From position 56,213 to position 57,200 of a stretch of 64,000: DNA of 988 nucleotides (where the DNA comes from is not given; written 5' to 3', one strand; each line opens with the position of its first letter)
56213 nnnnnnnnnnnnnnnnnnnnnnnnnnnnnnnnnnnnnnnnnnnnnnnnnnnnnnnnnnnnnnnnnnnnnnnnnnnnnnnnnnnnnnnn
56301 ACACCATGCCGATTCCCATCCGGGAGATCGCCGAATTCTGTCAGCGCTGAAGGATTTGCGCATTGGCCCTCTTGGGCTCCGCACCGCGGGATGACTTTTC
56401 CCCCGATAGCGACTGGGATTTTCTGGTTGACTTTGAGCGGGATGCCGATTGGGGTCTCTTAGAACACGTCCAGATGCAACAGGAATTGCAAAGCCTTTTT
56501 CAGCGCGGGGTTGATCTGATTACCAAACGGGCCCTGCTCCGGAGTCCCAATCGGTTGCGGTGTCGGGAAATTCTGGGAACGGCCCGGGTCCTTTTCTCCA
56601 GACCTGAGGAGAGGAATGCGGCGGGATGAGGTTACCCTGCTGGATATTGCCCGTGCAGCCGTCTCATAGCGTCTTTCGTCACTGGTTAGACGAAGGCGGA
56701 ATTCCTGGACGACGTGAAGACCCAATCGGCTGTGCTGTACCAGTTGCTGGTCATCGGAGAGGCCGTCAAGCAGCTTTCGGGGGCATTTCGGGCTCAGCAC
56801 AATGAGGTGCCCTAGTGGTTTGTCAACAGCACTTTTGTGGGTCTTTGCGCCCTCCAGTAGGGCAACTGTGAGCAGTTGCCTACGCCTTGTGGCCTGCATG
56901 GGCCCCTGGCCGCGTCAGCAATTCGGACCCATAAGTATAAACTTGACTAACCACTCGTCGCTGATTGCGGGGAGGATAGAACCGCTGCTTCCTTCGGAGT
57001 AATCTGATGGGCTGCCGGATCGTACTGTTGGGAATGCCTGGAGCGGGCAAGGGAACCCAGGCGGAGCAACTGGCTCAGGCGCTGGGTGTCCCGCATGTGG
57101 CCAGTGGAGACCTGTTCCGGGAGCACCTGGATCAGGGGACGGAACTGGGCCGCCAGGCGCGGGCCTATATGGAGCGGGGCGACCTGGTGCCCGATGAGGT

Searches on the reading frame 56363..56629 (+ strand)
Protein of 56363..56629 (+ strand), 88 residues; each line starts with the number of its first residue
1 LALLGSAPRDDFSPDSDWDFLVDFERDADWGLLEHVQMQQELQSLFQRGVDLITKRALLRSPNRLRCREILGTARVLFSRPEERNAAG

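Call 66: search_protein_families(library=pfam, proteins=[window:56363-56629:+], max_evalue=0.01)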
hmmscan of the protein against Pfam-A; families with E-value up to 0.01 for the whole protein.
window:56363-56629:+ (88 aa): 2 families
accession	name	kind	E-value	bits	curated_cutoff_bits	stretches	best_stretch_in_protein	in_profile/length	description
PF01909.29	NTP_transf_2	-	2.1e-09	38.1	21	1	2-65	18-81/93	Nucleotidyltransferase domain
PF18765.7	Polbeta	-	7.4e-07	29.7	26.9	1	3-82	18-92/93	Polymerase beta, Nucleotidyltransferase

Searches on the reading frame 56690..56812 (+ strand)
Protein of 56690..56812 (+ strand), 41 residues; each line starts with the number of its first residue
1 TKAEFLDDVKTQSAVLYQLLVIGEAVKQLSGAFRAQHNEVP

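Call 66: search_protein_families(library=pfam, proteins=[window:56690-56812:+], max_evalue=0.01)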
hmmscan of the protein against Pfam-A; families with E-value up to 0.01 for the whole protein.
window:56690-56812:+ (41 aa): 1 family
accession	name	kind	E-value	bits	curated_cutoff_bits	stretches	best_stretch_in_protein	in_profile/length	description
PF01934.22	HepT-like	-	8.4e-06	25.9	23.5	1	1-33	16-48/120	Ribonuclease HepT-like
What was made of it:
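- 56690..56812 (+): HepT toxin remnant that ends at the left boundary of copy B. It is context, not part of the element. Pfam HepT-like, E = 8.4e-6, profile positions 16-48 of 120 (call 66).
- Checked: Pfam places window 56690-56812 on HepT-like profile positions 16-48 of 120 (call 66).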

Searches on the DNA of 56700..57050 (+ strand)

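Call 59: search_rna_families(source=window, start=56700, end=57050, threshold=evalue, max_evalue=10)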
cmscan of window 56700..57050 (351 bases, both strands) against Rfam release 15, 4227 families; matches with E-value up to 10: 0.
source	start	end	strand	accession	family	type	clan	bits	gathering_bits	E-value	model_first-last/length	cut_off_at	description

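Call 65: search_dna_similar(query=window:56812-56955:+, collection=plasmids, mode=distant, max_evalue=0.001, max_rows=5)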
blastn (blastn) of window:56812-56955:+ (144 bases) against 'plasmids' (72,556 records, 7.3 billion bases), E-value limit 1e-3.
No match.
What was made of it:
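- Tried and rejected: Plasmid blastn (call 65).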
